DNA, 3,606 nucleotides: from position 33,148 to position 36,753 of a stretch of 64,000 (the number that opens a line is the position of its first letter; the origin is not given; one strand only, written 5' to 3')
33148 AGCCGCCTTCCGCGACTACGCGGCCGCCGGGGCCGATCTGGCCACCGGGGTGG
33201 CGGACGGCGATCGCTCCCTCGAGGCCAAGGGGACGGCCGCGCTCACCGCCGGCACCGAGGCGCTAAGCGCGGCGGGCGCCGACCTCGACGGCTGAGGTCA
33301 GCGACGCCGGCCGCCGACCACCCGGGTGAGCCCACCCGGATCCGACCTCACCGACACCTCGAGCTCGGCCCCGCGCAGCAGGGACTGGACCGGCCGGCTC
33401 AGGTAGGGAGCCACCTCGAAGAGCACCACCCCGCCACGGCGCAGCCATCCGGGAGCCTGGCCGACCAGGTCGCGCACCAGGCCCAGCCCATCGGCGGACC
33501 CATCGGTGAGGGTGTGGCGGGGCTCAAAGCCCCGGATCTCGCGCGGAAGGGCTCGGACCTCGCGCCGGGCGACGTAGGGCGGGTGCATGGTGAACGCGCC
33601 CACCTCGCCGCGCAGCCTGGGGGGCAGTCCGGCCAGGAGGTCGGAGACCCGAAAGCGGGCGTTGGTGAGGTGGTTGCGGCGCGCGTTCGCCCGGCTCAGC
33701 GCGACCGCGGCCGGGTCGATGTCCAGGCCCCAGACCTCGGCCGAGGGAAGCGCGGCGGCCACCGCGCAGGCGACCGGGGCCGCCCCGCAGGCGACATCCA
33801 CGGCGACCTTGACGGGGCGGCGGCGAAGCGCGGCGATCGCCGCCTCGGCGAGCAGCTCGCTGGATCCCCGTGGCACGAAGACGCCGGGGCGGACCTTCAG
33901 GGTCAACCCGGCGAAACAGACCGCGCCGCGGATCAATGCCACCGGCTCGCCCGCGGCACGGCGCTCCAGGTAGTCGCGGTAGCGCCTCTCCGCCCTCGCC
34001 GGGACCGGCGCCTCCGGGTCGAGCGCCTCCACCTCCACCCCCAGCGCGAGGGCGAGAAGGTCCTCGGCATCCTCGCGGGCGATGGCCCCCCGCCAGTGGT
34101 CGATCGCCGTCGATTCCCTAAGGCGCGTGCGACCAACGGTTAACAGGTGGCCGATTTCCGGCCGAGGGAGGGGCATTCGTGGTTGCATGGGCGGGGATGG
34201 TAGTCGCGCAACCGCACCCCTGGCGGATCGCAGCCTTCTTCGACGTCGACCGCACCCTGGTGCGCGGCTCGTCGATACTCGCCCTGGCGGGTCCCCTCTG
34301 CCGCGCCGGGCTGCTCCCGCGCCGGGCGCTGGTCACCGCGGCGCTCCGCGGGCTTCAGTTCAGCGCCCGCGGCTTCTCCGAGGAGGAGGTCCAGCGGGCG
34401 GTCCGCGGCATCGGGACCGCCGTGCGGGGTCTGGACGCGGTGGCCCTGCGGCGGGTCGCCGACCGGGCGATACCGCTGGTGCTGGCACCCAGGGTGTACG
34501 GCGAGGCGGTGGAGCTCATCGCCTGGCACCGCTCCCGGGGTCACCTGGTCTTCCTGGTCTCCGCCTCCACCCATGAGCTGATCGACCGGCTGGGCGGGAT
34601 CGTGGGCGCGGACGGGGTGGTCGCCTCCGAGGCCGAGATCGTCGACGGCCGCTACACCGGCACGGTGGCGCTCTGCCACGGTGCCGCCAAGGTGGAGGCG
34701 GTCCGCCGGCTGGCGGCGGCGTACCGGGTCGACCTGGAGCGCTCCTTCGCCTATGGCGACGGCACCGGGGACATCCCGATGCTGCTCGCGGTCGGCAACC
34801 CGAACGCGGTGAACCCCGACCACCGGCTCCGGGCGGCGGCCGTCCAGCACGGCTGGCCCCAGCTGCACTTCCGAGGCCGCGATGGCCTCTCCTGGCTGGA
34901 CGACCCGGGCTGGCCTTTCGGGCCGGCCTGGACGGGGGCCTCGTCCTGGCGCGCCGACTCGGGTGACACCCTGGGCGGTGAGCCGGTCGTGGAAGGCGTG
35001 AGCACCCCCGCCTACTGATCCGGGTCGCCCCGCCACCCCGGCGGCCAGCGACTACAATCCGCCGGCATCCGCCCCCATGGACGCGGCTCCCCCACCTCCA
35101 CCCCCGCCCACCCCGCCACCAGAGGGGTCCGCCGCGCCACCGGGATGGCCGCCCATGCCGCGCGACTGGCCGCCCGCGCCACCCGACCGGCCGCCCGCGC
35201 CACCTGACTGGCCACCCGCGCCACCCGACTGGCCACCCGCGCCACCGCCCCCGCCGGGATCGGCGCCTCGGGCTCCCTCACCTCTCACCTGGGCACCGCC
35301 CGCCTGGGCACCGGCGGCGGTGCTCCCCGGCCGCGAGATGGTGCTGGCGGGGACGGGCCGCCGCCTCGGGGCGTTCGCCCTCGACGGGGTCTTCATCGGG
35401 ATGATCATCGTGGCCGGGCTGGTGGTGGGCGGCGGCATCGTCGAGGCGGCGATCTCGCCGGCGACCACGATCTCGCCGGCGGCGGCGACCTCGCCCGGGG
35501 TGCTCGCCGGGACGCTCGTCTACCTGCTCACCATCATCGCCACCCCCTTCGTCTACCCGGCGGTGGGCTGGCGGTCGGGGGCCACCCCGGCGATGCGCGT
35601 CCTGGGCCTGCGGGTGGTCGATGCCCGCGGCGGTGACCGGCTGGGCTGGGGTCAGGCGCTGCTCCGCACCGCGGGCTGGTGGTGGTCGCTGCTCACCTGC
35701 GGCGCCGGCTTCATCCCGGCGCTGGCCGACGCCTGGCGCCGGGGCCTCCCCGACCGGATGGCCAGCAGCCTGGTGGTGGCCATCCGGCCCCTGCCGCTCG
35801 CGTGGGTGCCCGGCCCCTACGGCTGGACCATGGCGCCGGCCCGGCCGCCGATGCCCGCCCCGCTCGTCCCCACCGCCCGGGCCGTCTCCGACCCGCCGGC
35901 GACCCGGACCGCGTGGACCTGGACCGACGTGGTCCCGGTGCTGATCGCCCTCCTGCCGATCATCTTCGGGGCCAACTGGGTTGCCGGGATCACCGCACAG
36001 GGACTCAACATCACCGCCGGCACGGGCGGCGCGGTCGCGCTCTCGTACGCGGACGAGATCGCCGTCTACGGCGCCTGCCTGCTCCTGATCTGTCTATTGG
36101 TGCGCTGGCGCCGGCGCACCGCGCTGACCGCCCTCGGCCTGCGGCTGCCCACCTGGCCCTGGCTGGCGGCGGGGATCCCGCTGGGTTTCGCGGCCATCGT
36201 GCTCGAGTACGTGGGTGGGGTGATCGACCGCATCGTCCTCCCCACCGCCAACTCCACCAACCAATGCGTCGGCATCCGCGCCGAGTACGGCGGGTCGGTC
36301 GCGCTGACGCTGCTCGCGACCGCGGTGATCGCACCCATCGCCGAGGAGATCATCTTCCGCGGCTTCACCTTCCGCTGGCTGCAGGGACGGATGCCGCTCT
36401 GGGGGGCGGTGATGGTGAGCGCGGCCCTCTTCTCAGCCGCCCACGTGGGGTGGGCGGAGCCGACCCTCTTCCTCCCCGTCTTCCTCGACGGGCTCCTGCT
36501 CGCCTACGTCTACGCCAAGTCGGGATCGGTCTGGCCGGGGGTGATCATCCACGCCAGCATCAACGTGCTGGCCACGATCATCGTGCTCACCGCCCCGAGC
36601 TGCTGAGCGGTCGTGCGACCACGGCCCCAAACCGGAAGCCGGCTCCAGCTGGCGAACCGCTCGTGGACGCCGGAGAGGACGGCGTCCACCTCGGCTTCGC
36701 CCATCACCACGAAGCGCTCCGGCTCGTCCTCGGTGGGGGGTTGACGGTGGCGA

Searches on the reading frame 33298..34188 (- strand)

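Call 41: search_protein_families(library=pfam, proteins=[window:33298-34188:-], max_evalue=0.001)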
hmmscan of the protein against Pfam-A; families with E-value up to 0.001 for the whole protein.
window:33298-34188:- (296 aa): 8 families
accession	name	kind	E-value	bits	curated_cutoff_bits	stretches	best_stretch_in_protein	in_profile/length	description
PF05175.20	MTS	-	7.1e-11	42.5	23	1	96-207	3-110/170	Methyltransferase small domain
PF13847.12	Methyltransf_31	-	8.3e-09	35.7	27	1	129-189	7-67/145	Methyltransferase domain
PF13649.12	Methyltransf_25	-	1.7e-08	35.5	27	1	130-190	2-60/97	Methyltransferase domain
PF17827.6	PrmC_N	-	8.1e-08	33.2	23.4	1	36-88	17-71/71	PrmC N-terminal domain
PF06325.19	PrmA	-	1.9e-06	28.1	22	1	127-181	163-215/296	Ribosomal protein L11 methyltransferase (PrmA)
PF08242.18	Methyltransf_12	-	1.3e-05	26.3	30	1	130-184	1-56/98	Methyltransferase domain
PF08241.18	Methyltransf_11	-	0.00015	22.8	21.2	1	130-184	1-51/95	Methyltransferase domain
PF01170.24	UPF0020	-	0.0004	20.6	22.3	1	108-208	38-134/197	RMKL-like, methyltransferase domain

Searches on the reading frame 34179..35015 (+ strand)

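Call 41: search_protein_families(library=pfam, proteins=[window:34179-35015:+], max_evalue=0.001)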
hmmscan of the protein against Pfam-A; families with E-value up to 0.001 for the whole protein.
window:34179-35015:+ (279 aa): 3 families
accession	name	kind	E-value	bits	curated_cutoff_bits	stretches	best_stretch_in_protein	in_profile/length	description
PF12710.13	HAD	-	4.3e-31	109.3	27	1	19-202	1-188/189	haloacid dehalogenase-like hydrolase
PF00702.32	Hydrolase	-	9.3e-10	39.6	26.4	1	18-206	3-191/191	haloacid dehalogenase-like hydrolase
PF08282.18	Hydrolase_3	-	1.7e-05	25.1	20.9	1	167-212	184-229/255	haloacid dehalogenase-like hydrolase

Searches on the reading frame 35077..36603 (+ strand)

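Call 41: search_protein_families(library=pfam, proteins=[window:35077-36603:+], max_evalue=0.001)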
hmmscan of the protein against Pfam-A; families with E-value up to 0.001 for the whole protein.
window:35077-36603:+ (509 aa): 2 families
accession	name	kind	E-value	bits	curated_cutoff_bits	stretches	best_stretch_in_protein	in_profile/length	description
PF02517.21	Rce1-like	-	5.7e-22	78.3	22.4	1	408-497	4-92/93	Type II CAAX prenyl endopeptidase Rce1-like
PF06271.18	RDD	-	1.9e-17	64.3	24.1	1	90-229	1-136/137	RDD family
